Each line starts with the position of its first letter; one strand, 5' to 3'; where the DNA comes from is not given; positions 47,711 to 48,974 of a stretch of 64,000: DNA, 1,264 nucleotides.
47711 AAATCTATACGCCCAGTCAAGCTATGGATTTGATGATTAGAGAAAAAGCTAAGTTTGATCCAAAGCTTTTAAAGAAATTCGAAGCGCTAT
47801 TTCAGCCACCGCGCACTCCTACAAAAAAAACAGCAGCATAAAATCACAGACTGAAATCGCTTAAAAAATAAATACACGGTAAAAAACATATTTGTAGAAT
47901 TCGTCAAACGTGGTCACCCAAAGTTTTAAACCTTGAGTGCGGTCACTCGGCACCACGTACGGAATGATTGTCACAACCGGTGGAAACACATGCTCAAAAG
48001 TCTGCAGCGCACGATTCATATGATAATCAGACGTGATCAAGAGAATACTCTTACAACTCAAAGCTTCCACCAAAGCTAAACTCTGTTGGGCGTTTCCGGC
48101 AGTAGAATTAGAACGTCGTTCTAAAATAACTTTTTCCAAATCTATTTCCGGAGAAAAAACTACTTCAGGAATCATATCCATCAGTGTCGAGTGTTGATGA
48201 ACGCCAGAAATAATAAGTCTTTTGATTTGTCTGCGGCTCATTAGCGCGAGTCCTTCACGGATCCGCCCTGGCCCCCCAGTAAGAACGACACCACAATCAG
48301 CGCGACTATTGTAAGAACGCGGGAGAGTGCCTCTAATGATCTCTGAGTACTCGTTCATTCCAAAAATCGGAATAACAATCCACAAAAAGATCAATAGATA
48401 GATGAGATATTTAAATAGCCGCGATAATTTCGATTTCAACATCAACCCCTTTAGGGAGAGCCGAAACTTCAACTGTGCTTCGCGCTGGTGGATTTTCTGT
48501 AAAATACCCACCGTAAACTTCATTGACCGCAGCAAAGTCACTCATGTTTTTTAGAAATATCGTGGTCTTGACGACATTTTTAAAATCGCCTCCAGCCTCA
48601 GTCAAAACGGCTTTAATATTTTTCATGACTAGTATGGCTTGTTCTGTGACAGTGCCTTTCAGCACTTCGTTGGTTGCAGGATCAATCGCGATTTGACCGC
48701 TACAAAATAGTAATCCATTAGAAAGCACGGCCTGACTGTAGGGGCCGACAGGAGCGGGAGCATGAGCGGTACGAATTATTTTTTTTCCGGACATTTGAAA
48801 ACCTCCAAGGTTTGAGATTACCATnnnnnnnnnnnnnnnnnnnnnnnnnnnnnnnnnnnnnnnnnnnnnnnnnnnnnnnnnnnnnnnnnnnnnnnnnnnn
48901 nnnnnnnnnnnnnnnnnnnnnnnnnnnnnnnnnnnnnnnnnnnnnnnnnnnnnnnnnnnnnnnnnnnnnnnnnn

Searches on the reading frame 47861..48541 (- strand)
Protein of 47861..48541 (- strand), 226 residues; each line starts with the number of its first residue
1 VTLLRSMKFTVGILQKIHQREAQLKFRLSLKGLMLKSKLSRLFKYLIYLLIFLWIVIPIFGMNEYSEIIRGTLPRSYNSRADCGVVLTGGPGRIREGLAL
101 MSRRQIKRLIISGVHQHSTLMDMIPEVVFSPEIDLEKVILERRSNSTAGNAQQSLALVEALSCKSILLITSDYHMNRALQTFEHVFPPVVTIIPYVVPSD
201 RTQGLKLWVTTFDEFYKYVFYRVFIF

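Call 21: search_protein_families(library=pfam, proteins=[window:47861-48541:-], max_evalue=0.001)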
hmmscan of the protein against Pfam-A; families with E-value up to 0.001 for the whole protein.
window:47861-48541:- (226 aa): 1 family
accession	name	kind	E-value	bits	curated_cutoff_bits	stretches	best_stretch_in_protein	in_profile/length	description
PF02698.23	DUF218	-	3.6e-16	59.7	27.6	1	84-196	3-111/133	DUF218 domain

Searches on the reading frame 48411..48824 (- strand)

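Call 21: search_protein_families(library=pfam, proteins=[window:48411-48824:-], max_evalue=0.001)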
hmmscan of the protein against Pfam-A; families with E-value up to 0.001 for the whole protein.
window:48411-48824:- (137 aa): 1 family
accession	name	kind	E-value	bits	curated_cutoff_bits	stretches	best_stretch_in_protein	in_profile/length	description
PF01042.26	Ribonuc_L-PSP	-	2.4e-44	150.6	27.3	1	20-137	2-121/121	Endoribonuclease L-PSP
